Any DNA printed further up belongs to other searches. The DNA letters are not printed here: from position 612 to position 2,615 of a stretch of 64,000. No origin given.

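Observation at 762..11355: Two paralogous multihaem-cytochrome cassettes wired to two different quinol modules (Rieske/split cyt b and NrfC/NrfD)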

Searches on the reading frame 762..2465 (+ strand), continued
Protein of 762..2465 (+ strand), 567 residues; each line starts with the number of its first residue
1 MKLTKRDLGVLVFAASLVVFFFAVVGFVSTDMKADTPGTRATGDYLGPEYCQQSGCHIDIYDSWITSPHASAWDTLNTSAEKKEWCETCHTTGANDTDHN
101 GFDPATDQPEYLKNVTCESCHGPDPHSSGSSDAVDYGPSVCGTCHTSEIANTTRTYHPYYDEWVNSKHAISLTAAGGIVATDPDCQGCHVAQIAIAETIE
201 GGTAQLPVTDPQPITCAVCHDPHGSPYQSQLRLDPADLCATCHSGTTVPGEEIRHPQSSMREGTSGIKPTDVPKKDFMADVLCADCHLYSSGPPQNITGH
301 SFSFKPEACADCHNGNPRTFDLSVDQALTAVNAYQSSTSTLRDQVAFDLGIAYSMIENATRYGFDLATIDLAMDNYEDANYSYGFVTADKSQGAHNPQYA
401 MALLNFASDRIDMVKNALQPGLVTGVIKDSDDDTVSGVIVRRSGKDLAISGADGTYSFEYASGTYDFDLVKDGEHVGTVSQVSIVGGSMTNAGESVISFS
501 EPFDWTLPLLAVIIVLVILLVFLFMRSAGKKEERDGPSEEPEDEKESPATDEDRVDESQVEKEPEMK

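Call 14: find_encoding_contigs(protein=window:762-2465:+, flank=10000, max_places=3)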
Protein window:762-2465:+ (567 aa): 5 contigs read that carry it; 1 place shown.
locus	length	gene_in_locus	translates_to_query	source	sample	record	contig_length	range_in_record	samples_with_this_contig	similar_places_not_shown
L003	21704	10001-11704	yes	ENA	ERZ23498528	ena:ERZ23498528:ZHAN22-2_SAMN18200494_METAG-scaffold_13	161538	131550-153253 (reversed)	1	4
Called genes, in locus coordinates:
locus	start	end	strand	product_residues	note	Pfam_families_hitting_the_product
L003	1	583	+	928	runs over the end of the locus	PF01578:Cytochrom_C_asm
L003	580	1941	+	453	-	-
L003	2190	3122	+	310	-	PF14522:Cytochrome_C7 (faint), PF22113:Mtrc-MtrF_II-IV_dom (faint), PF14537:Cytochrom_c3_2 (faint)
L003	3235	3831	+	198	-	PF00033:Cytochrome_B, PF14358:DUF4405 (weak), PF13631:Cytochrom_B_N_2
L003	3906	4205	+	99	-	PF00032:Cytochrom_B_C (weak)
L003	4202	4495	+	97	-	-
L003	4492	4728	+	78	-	-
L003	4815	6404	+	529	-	PF14522:Cytochrome_C7 (faint), PF14537:Cytochrom_c3_2 (faint), PF22113:Mtrc-MtrF_II-IV_dom (faint), PF13435:Cytochrome_C554, PF09699:Paired_CXXCH_1, PF02335:Cytochrom_C552, PF13620:CarboxypepD_reg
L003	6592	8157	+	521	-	PF14522:Cytochrome_C7 (faint), PF14537:Cytochrom_c3_2 (faint), PF13435:Cytochrome_C554, PF22113:Mtrc-MtrF_II-IV_dom, PF09699:Paired_CXXCH_1, PF02335:Cytochrom_C552, PF13620:CarboxypepD_reg (weak)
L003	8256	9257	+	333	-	-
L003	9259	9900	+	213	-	-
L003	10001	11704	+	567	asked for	PF13435:Cytochrome_C554, PF14522:Cytochrome_C7 (faint), PF14537:Cytochrom_c3_2 (faint), PF09699:Paired_CXXCH_1, PF02335:Cytochrom_C552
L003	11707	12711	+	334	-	PF07705:CARDB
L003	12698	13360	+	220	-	-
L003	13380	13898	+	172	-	PF00355:Rieske (weak)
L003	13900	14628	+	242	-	PF00033:Cytochrome_B, PF13631:Cytochrom_B_N_2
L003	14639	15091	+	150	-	PF00032:Cytochrom_B_C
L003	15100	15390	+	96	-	-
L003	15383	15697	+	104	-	-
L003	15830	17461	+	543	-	PF13435:Cytochrome_C554, PF14522:Cytochrome_C7 (faint), PF14537:Cytochrom_c3_2 (faint), PF09699:Paired_CXXCH_1, PF02335:Cytochrom_C552, PF13620:CarboxypepD_reg (weak)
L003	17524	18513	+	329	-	-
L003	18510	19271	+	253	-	PF12838:Fer4_7, PF00037:Fer4 (weak), PF12797:Fer4_2 (weak), PF13187:Fer4_9 (weak), PF13247:Fer4_11, PF12797:Fer4_2 (weak), PF12837:Fer4_6 (weak), PF13237:Fer4_10 (weak), +5 more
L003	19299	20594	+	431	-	PF03916:NrfD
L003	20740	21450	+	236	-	PF03205:MobB, PF04060:FeS (weak)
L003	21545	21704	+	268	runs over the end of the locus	PF00902:TatC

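Call 28: find_related_loci(query=A1, collection=genome_contigs, flank=10000)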
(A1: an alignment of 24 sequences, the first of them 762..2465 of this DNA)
Query A1 (567 aa) in genome_contigs; peptide patterns used: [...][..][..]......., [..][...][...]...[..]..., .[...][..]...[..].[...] (x = any residue, [..] = any of these).
600 stretches matched a pattern (row limit reached: there are more); 363 encode a relative of the query (tblastn E <= 1e-3); the best 80 are kept; 80 distinct loci.
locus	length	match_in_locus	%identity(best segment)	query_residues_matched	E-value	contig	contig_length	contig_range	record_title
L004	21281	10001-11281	30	4-426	7e-45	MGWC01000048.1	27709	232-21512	MAG: Euryarchaeota archaeon RBG_19FT_COMBO_56_21 rbg_19ft_combo_scaffold_480, whole genome shotgun sequence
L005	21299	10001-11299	29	23-417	2e-39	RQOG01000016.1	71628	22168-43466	MAG: Calditrichaeota bacterium isolate Zgenome_0002 k87_197478, whole genome shotgun sequence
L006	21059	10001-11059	31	45-404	2e-36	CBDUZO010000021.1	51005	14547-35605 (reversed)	MAG TPA_asm: uncultured Phycisphaerales bacterium isolate SRR22302362_binner23_Refined_17 genome assembly, contig: ERZ25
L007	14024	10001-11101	29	61-404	4e-32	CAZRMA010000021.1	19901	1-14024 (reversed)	MAG TPA_asm: uncultured Ignavibacteriaceae bacterium isolate SRP214966_co3_129 genome assembly, contig: NODE_3650_length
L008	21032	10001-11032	31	45-404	2e-31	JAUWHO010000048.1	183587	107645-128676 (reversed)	MAG: Candidatus Zixiibacteriota bacterium isolate CSMAG_2270 CSMAG_2270_k141_3743640_length_183587_cov_12.0000, whole ge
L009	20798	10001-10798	35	1-254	1e-30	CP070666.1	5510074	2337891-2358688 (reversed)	MAG: Gemmatimonadota bacterium isolate bin75 chromosome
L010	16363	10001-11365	29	18-431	1e-30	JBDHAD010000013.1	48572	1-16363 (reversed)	MAG: Gemmatimonadota bacterium isolate M3-44_Bin_137 M3-44_Bin_137_scaffold_1634, whole genome shotgun sequence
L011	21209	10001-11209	28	54-417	9e-30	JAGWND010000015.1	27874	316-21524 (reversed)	MAG: Bacteroidota bacterium isolate REEB223 contig-150_2610, whole genome shotgun sequence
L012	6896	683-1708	27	63-424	4e-29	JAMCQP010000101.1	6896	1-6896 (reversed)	MAG: Bacillota bacterium isolate FK_Sedi_A_Bin.38 NODE_30915_length_6896_cov_2.94829, whole genome shotgun sequence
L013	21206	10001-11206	28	3-409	4e-28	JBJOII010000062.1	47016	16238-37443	MAG: Verrucomicrobiota bacterium isolate sharkriverslough_2019_sw_WHONDRS-S19S_0042_F_bin.31 scaffold_231, whole genome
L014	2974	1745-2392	35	56-260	2e-28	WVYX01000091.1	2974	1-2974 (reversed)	MAG: Gemmatimonadales bacterium isolate CS3-C064 C_merged_R1_(paired)_contig_188206, whole genome shotgun sequence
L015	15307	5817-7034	31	56-426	1e-27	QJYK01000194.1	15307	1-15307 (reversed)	MAG: Gemmatimonadetes bacterium isolate SZUA-318 scaffold_6704, whole genome shotgun sequence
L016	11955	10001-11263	28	48-441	1e-27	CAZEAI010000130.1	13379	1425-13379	MAG TPA_asm: uncultured bacterium isolate SRP077602_co2_308 genome assembly, contig: NODE_6961_length_13379_cov_5.715476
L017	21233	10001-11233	28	56-404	3e-27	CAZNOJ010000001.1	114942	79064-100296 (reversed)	MAG TPA_asm: uncultured Gemmatimonadaceae bacterium isolate SRP329715_co2_115 genome assembly, contig: NODE_336_length_1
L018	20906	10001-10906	31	56-326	7e-27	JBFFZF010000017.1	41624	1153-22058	MAG: Longimicrobiales bacterium isolate Mix_sand01.2020.11.G.19 k141_400396_length_41624_cov_17.2551, whole genome shotg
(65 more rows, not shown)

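Call 29: find_encoding_contigs(protein=P0019, flank=10000, max_places=1)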
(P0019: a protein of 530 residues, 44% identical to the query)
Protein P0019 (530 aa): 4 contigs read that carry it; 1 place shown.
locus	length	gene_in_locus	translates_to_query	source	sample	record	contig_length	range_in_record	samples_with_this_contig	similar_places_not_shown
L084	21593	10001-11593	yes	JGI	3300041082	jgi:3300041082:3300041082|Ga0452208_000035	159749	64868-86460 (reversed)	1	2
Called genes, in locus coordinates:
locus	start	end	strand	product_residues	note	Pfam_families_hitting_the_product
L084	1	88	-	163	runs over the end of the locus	-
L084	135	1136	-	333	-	PF01008:IF-2B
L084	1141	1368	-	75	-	PF10473:CENP-F_leu_zip (weak)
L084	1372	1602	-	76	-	-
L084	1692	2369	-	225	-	PF00857:Isochorismatase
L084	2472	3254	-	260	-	PF05552:MS_channel_1st_1 (weak), PF00924:MS_channel_2nd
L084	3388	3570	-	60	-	PF25160:LdpA_Fe-S-bd (faint), PF12797:Fer4_2 (faint), PF13237:Fer4_10, PF14697:Fer4_21, PF12838:Fer4_7, PF13187:Fer4_9, PF00037:Fer4, PF12837:Fer4_6 (weak), +1 more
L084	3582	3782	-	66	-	-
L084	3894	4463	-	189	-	-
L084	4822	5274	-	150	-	-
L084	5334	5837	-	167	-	-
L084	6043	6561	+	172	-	PF19620:DUF6125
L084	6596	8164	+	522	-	PF14522:Cytochrome_C7 (faint), PF14537:Cytochrom_c3_2 (faint), PF13435:Cytochrome_C554, PF09699:Paired_CXXCH_1, PF02335:Cytochrom_C552, PF13620:CarboxypepD_reg (weak)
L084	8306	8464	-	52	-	-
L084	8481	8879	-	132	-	PF02416:TatA_B_E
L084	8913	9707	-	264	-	PF00902:TatC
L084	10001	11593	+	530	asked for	PF14522:Cytochrome_C7 (faint), PF22113:Mtrc-MtrF_II-IV_dom (faint), PF13435:Cytochrome_C554, PF14537:Cytochrom_c3_2 (faint), PF09699:Paired_CXXCH_1, PF02335:Cytochrom_C552, PF13620:CarboxypepD_reg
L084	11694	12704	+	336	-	-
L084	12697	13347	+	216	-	-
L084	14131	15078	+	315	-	PF02335:Cytochrom_C552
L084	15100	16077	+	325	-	PF07705:CARDB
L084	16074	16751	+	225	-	-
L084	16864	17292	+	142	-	PF00355:Rieske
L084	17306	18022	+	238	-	PF00033:Cytochrome_B, PF14358:DUF4405 (weak), PF13631:Cytochrom_B_N_2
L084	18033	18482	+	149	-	PF00032:Cytochrom_B_C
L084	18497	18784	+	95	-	-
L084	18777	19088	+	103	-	-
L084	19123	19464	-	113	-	-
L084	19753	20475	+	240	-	PF00005:ABC_tran, PF13166:AAA_13 (faint), PF13304:AAA_21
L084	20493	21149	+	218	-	PF01061:ABC2_membrane, PF03379:CcmB, PF12698:ABC2_membrane_3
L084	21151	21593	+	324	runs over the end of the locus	PF01578:Cytochrom_C_asm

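Call 30: find_encoding_contigs(protein=P0029, flank=10000, max_places=1)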
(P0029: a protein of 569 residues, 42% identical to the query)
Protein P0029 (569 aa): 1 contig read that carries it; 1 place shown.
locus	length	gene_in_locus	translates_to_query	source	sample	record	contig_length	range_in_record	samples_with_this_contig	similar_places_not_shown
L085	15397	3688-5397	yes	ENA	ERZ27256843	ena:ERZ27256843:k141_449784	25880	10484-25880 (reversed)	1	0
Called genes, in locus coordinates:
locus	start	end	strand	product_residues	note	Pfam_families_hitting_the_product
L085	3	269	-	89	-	?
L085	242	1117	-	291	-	-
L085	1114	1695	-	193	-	PF00583:Acetyltransf_1, PF13508:Acetyltransf_7 (faint)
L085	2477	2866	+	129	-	PF00903:Glyoxalase (weak)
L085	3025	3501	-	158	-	-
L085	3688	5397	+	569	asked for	PF13435:Cytochrome_C554, PF14537:Cytochrom_c3_2 (faint), PF22113:Mtrc-MtrF_II-IV_dom (faint), PF14522:Cytochrome_C7 (weak), PF09699:Paired_CXXCH_1, PF02335:Cytochrom_C552, PF13620:CarboxypepD_reg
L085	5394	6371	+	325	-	-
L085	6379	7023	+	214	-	-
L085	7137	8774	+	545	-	PF13435:Cytochrome_C554, PF14522:Cytochrome_C7 (faint), PF14537:Cytochrom_c3_2 (faint), PF22113:Mtrc-MtrF_II-IV_dom (faint), PF09699:Paired_CXXCH_1, PF02335:Cytochrom_C552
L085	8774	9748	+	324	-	PF07705:CARDB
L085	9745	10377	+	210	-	-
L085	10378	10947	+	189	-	PF00355:Rieske (weak)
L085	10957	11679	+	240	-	PF00033:Cytochrome_B, PF13631:Cytochrom_B_N_2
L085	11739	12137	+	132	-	PF00032:Cytochrom_B_C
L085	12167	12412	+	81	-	-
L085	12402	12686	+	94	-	-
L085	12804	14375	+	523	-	-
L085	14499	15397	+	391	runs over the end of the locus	PF13435:Cytochrome_C554 (faint), PF14537:Cytochrom_c3_2 (faint), PF02085:Cytochrom_CIII (faint), PF14522:Cytochrome_C7 (faint)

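Call 31: find_encoding_contigs(protein=P0036, flank=10000, max_places=1)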
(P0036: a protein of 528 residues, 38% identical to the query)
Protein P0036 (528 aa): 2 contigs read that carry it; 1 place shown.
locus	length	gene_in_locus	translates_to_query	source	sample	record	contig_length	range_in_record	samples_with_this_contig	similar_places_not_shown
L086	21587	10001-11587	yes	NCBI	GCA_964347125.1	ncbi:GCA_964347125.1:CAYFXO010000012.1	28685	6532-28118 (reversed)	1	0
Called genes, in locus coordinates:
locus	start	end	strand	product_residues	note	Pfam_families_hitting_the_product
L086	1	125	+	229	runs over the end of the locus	?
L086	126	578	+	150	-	PF00032:Cytochrom_B_C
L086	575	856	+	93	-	-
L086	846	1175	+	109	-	-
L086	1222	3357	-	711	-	PF14522:Cytochrome_C7 (faint), PF14537:Cytochrom_c3_2 (faint), PF22113:Mtrc-MtrF_II-IV_dom (faint), PF13435:Cytochrome_C554 (faint), PF09699:Paired_CXXCH_1 (weak), PF02335:Cytochrom_C552, PF13620:CarboxypepD_reg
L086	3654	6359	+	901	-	PF01578:Cytochrom_C_asm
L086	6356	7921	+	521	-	-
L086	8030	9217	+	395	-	PF09699:Paired_CXXCH_1 (faint), PF02085:Cytochrom_CIII (faint), PF03264:Cytochrom_NNT (faint), PF14522:Cytochrome_C7 (faint), PF14537:Cytochrom_c3_2 (faint), PF22113:Mtrc-MtrF_II-IV_dom (faint)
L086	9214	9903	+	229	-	PF01292:Ni_hydr_CYTB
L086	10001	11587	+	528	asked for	PF14537:Cytochrom_c3_2 (faint), PF22113:Mtrc-MtrF_II-IV_dom (faint), PF13435:Cytochrome_C554, PF14522:Cytochrome_C7 (weak), PF09699:Paired_CXXCH_1 (weak), PF02335:Cytochrom_C552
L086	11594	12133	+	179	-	PF08534:Redoxin, PF00578:AhpC-TSA, PF02630:SCO1-SenC (weak), PF00085:Thioredoxin (weak), PF00255:GSHPx (weak), PF13098:Thioredoxin_2 (weak), PF13905:Thioredoxin_8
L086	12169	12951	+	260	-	PF00005:ABC_tran, PF13304:AAA_21 (faint)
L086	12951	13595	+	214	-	PF01061:ABC2_membrane (weak), PF03379:CcmB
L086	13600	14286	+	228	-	PF01578:Cytochrom_C_asm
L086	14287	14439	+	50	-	-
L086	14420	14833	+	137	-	-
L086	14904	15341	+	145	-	PF01325:Fe_dep_repress, PF01022:HTH_5 (weak), PF01047:MarR (weak), PF02742:Fe_dep_repr_C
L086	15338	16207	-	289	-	PF00733:Asn_synthase, PF02540:NAD_synthase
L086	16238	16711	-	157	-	PF00578:AhpC-TSA, PF08534:Redoxin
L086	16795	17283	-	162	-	PF00293:NUDIX, PF14815:NUDIX_4 (weak)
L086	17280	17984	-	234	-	PF01794:Ferric_reduct (weak)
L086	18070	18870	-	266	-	PF20565:DUF6775, PF22529:DUF7001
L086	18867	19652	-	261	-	PF01946:Thi4, PF00070:Pyr_redox (faint), PF00890:FAD_binding_2 (faint), PF01266:DAO (weak), PF01494:FAD_binding_3 (weak), PF03486:HI0933_like, PF12831:FAD_oxidored, PF13450:NAD_binding_8 (weak), +1 more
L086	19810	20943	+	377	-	PF02771:Acyl-CoA_dh_N, PF02770:Acyl-CoA_dh_M, PF00441:Acyl-CoA_dh_1, PF08028:Acyl-CoA_dh_2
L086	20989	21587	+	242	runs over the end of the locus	PF01411:tRNA-synt_2c, PF07973:tRNA_SAD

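Call 53: search_protein_families(library=pfam, proteins=[L003:580-1941:+, L003:2190-3122:+, L003:3235-3831:+, L003:3906-4205:+, L003:4202-4495:+, L003:4492-4728:+, L003:8256-9257:+], max_evalue=0.01)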
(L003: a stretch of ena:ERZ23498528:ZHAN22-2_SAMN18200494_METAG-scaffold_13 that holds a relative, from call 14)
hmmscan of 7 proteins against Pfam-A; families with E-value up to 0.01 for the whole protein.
L003:580-1941:+ (453 aa): 1 family
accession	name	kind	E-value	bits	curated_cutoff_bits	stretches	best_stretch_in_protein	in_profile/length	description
PF03773.19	ArsP_1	-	0.0087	15.7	32.3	0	344-408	106-155/294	Predicted permease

L003:2190-3122:+ (310 aa): 5 families
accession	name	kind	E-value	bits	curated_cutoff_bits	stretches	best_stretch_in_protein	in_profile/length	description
PF22113.1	Mtrc-MtrF_II-IV_dom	-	1.3e-10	41.6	30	0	130-164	4-39/176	Outer membrane cytochrome MtrC/MtrF-like, domains II/IV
PF14522.11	Cytochrome_C7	-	3.1e-10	40.2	24.8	1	56-104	10-66/67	Cytochrome c7 and related cytochrome c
PF14537.11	Cytochrom_c3_2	-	5.1e-10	40.1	25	1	114-174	8-78/79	Cytochrome c3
PF00684.25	DnaJ_CXXCXGXG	-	1.2e-05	25.9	32.7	2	118-177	1-65/65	DnaJ central domain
PF09699.15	Paired_CXXCH_1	-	0.00011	22.2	20.6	1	190-217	8-38/41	Doubled CXXCH motif (Paired_CXXCH_1)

L003:3235-3831:+ (198 aa): 5 families
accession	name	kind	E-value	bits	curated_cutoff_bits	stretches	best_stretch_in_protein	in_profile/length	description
PF00033.24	Cytochrome_B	-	9.1e-36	123.9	27.2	1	7-193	4-189/189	Cytochrome b/b6/petB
PF13631.11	Cytochrom_B_N_2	-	2.8e-24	86.4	27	1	76-195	2-122/169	Cytochrome b(N-terminal)/b6/petB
PF14358.11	DUF4405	-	2.1e-06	28.6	26.7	1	23-86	5-63/66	Domain of unknown function (DUF4405)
PF01292.26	Ni_hydr_CYTB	-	4.8e-05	23.7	30.1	1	14-95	101-169/179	Prokaryotic cytochrome b561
PF13273.12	DUF4064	-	0.0024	18.5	32.1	1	100-196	8-89/102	Protein of unknown function (DUF4064)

L003:3906-4205:+ (99 aa): 2 families
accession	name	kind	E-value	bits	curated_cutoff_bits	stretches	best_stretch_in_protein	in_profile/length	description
PF00032.22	Cytochrom_B_C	-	1.4e-05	25.7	20.7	1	34-97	21-82/102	Cytochrome b(C-terminal)/b6/petD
PF24961.1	NfeD_membrane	-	0.0015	19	26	1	32-93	55-118/119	NfeD integral membrane domain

L003:4202-4495:+ (97 aa): 0 families

L003:4492-4728:+ (78 aa): 2 families
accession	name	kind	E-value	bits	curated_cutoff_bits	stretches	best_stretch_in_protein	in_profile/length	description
PF03595.22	SLAC1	-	0.00084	19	27.9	1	4-67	10-66/331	Voltage-dependent anion channel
PF20556.3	DUF6768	-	0.0019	18.3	27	1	7-70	44-107/123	Family of unknown function (DUF6768)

L003:8256-9257:+ (333 aa): 0 families

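Call 56: list_cluster_members(proteins=[P0001, P0133, P0002, P0006])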
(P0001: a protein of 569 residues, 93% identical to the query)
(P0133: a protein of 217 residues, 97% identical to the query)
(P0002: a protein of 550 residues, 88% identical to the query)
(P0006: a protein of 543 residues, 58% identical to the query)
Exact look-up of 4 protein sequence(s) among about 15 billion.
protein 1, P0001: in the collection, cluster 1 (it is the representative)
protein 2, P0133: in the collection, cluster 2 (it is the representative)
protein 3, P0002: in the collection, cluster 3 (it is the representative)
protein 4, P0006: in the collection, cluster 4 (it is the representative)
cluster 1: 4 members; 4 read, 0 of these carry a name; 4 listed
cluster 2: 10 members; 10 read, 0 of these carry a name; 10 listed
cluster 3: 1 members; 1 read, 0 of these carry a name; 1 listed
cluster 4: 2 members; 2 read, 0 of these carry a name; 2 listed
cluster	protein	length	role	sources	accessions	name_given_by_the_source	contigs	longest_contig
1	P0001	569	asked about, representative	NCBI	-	-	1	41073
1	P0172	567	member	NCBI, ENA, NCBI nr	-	-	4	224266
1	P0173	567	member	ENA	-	-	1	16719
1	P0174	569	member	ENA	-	-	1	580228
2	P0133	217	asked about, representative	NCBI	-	-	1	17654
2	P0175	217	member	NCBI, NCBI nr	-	-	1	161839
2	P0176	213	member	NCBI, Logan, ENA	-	-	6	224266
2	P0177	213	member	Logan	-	-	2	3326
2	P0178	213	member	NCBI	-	-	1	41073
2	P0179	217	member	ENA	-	-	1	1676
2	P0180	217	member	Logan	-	-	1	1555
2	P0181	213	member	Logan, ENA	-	-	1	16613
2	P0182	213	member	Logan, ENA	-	-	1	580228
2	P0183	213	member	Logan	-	-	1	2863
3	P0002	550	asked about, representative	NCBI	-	-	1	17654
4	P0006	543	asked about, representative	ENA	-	-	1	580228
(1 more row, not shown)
